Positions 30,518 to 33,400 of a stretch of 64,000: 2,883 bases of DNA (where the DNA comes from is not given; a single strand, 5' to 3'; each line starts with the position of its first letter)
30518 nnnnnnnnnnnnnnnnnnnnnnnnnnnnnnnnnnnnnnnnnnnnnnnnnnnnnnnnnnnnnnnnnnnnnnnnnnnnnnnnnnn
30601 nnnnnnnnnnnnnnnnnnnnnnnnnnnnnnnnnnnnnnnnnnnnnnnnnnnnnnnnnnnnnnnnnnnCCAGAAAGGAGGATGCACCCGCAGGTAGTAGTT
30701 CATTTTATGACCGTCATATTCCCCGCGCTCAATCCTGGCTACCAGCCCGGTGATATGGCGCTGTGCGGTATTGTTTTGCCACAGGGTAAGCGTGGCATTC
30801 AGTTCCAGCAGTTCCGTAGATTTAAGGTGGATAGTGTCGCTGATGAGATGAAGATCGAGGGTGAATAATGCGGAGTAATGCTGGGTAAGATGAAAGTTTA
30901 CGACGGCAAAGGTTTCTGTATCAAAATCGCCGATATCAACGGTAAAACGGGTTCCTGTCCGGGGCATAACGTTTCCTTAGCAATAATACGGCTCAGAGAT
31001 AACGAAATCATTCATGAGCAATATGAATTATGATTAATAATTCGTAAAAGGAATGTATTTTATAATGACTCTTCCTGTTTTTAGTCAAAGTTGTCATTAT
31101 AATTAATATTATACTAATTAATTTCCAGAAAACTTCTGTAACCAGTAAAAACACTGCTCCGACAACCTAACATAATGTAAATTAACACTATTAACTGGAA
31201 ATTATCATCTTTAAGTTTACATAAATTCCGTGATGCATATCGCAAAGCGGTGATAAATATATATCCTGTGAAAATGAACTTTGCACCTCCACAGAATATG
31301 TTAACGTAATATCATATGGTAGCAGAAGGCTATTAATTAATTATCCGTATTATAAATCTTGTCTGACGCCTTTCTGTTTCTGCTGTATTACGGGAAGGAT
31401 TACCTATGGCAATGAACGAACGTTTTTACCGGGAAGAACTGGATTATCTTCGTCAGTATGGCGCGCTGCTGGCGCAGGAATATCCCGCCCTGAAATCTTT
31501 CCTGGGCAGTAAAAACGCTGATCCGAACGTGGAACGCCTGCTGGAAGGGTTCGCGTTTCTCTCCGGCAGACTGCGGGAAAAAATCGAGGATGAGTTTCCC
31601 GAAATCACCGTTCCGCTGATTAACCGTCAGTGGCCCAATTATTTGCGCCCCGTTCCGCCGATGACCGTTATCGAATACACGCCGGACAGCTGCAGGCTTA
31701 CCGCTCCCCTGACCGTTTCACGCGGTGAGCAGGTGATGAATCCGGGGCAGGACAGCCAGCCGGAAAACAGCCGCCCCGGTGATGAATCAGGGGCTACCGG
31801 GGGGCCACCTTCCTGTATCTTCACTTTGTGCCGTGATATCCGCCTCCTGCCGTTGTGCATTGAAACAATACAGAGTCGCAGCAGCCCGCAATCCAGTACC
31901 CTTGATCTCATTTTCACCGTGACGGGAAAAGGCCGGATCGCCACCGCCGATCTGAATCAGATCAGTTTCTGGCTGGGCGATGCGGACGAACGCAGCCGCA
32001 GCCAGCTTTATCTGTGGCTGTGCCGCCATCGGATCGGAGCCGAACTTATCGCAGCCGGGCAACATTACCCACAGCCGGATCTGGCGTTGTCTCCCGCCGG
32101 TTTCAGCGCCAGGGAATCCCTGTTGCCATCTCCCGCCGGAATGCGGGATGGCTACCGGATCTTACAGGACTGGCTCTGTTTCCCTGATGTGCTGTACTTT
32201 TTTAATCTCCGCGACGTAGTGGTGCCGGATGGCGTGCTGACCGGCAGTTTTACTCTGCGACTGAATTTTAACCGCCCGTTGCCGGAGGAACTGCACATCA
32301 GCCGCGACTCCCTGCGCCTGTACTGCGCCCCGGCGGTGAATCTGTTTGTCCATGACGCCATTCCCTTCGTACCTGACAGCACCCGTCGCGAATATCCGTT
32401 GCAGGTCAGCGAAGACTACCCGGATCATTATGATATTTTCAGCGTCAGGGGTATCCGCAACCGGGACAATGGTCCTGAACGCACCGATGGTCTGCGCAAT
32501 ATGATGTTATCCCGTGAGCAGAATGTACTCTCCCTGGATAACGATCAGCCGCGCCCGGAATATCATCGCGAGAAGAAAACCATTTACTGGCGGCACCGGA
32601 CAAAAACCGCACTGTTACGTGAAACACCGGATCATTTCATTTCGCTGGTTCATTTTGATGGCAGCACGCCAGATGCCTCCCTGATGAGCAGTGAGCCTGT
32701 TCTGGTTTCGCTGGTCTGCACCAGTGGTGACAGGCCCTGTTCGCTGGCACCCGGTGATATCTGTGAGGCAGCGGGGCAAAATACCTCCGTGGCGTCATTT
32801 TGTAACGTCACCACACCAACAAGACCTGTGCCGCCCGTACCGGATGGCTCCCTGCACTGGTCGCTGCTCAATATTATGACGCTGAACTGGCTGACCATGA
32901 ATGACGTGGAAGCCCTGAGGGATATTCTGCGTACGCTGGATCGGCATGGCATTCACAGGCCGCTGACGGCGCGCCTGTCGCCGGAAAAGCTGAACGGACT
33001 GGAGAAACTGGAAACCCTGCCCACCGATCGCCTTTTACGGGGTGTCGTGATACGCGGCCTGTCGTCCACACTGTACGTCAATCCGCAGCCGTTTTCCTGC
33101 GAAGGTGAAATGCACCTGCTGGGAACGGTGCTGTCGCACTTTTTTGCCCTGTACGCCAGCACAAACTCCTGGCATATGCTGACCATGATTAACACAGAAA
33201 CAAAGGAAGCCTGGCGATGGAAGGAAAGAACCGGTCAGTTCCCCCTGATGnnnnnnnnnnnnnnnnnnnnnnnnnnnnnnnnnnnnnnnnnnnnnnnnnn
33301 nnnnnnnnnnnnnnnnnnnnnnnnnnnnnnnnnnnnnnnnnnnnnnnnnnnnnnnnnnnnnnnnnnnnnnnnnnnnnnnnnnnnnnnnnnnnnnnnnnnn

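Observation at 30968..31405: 438-bp AT-rich divergent control region between vgrG and tssF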

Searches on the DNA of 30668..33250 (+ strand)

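Call 5: search_dna_similar(query=window:30868-31505:+, collection=ecoli_genomes, mode=near, max_rows=15)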
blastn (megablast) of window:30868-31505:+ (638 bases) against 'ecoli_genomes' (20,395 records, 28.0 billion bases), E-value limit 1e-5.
Records with a match: 1; places in all: 1; records where one place covers at least 80% of the query: 1.
Genomes with a match: 1 of 5426; with a place that covers at least 80% of the query: 1. Places per genome that has any: lowest 1, median 1, highest 1. On chromosomes: 1 places; on plasmids: 0.
Best place of each record, by identity: >=99% 1.
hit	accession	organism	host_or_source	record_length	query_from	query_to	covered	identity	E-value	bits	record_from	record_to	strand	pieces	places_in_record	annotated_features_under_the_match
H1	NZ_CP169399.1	Escherichia coli strain MFDS1022581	Animal source foods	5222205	1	638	100%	100.0%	0e+0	1179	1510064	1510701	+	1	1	type VI secretion system Vgr family protein | tssF: type VI secretion system baseplate subunit TssF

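Call 7: get_annotated_region(hit=H1, flank=20000)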
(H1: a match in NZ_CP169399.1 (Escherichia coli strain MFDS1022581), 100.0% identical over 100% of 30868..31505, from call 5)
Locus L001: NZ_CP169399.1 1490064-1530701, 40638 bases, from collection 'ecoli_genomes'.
description: Escherichia coli strain MFDS1022581 chromosome, complete genome
organism: Escherichia coli strain MFDS1022581 (NCBI taxid 562)
replicon: chromosome; assembly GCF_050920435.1
host: -; source: Animal source foods; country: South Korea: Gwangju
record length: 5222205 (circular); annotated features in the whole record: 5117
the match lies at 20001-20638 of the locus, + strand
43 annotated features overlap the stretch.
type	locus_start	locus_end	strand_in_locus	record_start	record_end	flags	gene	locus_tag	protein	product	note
CDS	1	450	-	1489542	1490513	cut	cysK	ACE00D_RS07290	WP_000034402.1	cysteine synthase A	-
CDS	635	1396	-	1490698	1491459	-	cysZ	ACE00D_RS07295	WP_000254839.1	sulfate transporter CysZ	-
CDS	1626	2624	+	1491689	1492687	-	zipA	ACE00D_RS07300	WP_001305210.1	cell division protein ZipA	-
CDS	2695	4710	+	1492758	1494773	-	ligA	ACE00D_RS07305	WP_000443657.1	NAD-dependent DNA ligase LigA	-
CDS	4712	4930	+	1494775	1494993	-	ypeB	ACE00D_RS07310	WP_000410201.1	DUF3820 family protein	-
CDS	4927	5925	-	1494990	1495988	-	yfeH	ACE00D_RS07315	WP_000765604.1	bile acid:sodium symporter family protein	-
CDS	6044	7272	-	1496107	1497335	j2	-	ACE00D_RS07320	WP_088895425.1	IS3-like element IS2 family transposase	programmed frameshift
CDS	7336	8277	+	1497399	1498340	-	yfeR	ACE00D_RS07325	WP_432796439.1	LysR family transcriptional regulator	-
CDS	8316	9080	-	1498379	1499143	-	yfeN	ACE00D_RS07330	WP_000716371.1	outer membrane protein OmpK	-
CDS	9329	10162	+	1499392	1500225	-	xapA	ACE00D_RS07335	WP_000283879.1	xanthosine phosphorylase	-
CDS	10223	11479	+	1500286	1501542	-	xapB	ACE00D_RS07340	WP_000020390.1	xanthosine/proton symporter XapB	-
CDS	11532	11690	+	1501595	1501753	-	-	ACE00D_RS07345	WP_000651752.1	DUF1427 family protein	-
CDS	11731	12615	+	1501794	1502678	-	xapR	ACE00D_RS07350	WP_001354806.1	DNA-binding transcriptional regulator XapR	-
ncRNA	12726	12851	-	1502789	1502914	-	-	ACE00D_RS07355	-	RtT sRNA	rtT sRNA, processed from tyrT transcript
CDS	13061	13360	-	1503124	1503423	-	-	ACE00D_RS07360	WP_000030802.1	PAAR domain-containing protein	-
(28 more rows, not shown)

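Call 12: search_rna_families(source=window, start=30800, end=31600, threshold=evalue, max_evalue=10)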
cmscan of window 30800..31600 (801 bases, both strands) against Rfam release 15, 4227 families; matches with E-value up to 10: 2.
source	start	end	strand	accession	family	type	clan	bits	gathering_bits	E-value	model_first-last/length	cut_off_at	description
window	31257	31303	-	RF03858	mir-1991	Gene; miRNA;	-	17.4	66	3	1-66/66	no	mir-1991 microRNA precursor family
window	31250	31316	-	RF04172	MIR8675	Gene; miRNA;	-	15.7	90.8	8.8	1-95/95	no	MIR8675 microRNA precursor family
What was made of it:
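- No Rfam match even at E <= 10 apart from two chance eukaryotic miRNA hits: call 12.
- Tried and rejected: Rfam on the gap at E <= 10: only two chance eukaryotic miRNA hits (call 12).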

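Call 57: search_dna_similar(query=L026:8595-11491:+, collection=ecoli_genomes, mode=near, max_rows=5)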
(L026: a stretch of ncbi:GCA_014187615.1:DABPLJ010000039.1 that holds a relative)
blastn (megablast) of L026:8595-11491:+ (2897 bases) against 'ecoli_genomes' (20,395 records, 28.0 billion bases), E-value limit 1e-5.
Records with a match: 2211; places in all: 2228; records where one place covers at least 80% of the query: 2099.
Genomes with a match: 2211 of 5426; with a place that covers at least 80% of the query: 2099. Places per genome that has any: lowest 1, median 1, highest 3. On chromosomes: 2226 places; on plasmids: 2.
Best place of each record, by identity: >=99% 1187; 95-99% 1024.
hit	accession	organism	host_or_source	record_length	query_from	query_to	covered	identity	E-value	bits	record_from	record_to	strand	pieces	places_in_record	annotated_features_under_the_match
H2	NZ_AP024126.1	Escherichia coli strain NS-NP030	Bos taurus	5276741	1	2897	100%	100.0%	0e+0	5345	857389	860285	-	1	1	tssF: type VI secretion system baseplate subunit TssF | tssG: type VI secretion system baseplate subunit TssG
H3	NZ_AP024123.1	Escherichia coli strain KS-NP019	Bos taurus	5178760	1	2897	100%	100.0%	0e+0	5345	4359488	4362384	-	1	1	tssF: type VI secretion system baseplate subunit TssF | tssG: type VI secretion system baseplate subunit TssG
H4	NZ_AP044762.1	Escherichia coli strain TK3046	calf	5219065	1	2897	100%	100.0%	0e+0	5345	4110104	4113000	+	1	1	tssF: type VI secretion system baseplate subunit TssF | tssG: type VI secretion system baseplate subunit TssG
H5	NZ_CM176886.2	Escherichia coli strain YC21-F17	-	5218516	1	2897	100%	100.0%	0e+0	5345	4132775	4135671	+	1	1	tssF: type VI secretion system baseplate subunit TssF | tssG: type VI secretion system baseplate subunit TssG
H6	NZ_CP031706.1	Escherichia coli strain R1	cattle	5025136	1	2897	100%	99.9%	0e+0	5339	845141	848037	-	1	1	tssF: type VI secretion system baseplate subunit TssF | tssG: type VI secretion system baseplate subunit TssG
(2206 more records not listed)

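Call 58: get_annotated_region(hit=H4, flank=20000)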
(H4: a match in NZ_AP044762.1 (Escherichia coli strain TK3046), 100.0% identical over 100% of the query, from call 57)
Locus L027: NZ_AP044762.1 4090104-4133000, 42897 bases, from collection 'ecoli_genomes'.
description: Escherichia coli strain TK3046 chromosome, complete genome
organism: Escherichia coli strain TK3046 (NCBI taxid 562)
replicon: chromosome; assembly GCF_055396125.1
host: calf; source: -; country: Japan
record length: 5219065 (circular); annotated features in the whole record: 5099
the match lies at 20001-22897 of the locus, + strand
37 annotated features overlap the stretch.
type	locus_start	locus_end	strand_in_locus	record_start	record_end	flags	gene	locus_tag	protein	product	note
CDS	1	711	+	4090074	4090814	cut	dpaA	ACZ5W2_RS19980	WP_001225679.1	peptidoglycan meso-diaminopimelic acid protein amidase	-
CDS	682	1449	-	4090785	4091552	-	yafJ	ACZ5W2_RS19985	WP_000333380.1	class II glutamine amidotransferase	-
CDS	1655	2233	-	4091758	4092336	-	lpcA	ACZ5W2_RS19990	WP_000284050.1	D-sedoheptulose 7-phosphate isomerase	-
CDS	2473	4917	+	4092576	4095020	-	fadE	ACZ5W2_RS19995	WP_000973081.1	acyl-CoA dehydrogenase FadE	-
CDS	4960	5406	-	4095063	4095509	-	ivy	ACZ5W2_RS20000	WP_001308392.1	Ivy family C-type lysozyme inhibitor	-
CDS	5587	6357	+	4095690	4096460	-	yafV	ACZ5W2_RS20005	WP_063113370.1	2-oxoglutaramate amidase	-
CDS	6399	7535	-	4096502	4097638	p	-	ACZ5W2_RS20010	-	ISAs1 family transposase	internal stop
CDS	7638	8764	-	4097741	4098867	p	-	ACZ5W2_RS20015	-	ISAs1 family transposase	frameshifted; internal stop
CDS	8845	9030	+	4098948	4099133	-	-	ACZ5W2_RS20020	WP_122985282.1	hypothetical protein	-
CDS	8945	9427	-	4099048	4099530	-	ydcD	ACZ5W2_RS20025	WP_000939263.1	YdcD family protein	-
CDS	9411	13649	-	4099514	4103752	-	-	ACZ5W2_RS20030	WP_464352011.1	RHS element core protein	-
CDS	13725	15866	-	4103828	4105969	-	-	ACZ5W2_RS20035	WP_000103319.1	type VI secretion system Vgr family protein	-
CDS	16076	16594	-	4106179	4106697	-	-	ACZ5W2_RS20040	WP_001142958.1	Hcp family type VI secretion system effector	-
CDS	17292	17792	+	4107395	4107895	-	tssB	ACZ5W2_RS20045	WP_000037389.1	type VI secretion system contractile sheath small subunit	-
CDS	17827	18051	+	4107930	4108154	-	-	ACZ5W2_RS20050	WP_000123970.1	hypothetical protein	-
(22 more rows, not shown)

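Call 68: search_dna_similar(query=window:30668-31705:+, collection=ecoli_genomes, mode=distant, max_rows=10)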
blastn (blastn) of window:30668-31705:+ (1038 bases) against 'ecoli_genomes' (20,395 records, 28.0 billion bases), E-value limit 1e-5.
Records with a match: 2796; places in all: 2804; records where one place covers at least 80% of the query: 1.
Genomes with a match: 2796 of 5426; with a place that covers at least 80% of the query: 1. Places per genome that has any: lowest 1, median 1, highest 2. On chromosomes: 2802 places; on plasmids: 2.
Best place of each record, by identity: >=99% 1; 60-80% 2795.
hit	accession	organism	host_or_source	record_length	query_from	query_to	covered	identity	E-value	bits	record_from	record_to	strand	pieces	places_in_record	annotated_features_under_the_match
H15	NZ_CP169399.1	Escherichia coli strain MFDS1022581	Animal source foods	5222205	1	1038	100%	100.0%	0e+0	1873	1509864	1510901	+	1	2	type VI secretion system Vgr family protein | tssF: type VI secretion system baseplate subunit TssF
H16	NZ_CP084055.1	Escherichia coli strain X14-3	Procambarus clarkii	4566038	720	1019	29%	70.8%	1e-30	143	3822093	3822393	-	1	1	tssF: type VI secretion system baseplate subunit TssF | tssE: type VI secretion system baseplate subunit TssE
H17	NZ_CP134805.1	Escherichia coli strain E7-1N7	agricultural environment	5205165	751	1019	26%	73.6%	5e-37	166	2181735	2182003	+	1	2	tssF: type VI secretion system baseplate subunit TssF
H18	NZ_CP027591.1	Escherichia coli strain 2014C-3011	Homo sapiens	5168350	746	1019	26%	71.9%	1e-30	144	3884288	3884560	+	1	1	tssF: type VI secretion system baseplate subunit TssF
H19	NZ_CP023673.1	Escherichia coli strain SMN013SH2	cattle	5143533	746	1019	26%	71.9%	1e-30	144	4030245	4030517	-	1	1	tssF: type VI secretion system baseplate subunit TssF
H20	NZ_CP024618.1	Escherichia coli strain SMN152SH1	cattle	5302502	746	1019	26%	71.9%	1e-30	144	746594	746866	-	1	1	tssF: type VI secretion system baseplate subunit TssF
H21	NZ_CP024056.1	Escherichia coli strain SMN197SH3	cattle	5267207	746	1019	26%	71.9%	1e-30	144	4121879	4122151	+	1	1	tssF: type VI secretion system baseplate subunit TssF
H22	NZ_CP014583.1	Escherichia coli strain CFSAN004176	Homo sapiens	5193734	746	1019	26%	71.9%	1e-30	144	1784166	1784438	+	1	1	tssF: type VI secretion system baseplate subunit TssF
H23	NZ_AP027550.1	Escherichia coli strain LR-51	Homo sapiens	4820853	746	1019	26%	71.9%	1e-30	144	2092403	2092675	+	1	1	tssF: type VI secretion system baseplate subunit TssF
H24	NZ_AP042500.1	Escherichia coli strain OkiPb01679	bovine feces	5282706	746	1019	26%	71.9%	1e-30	144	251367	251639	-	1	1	tssF: type VI secretion system baseplate subunit TssF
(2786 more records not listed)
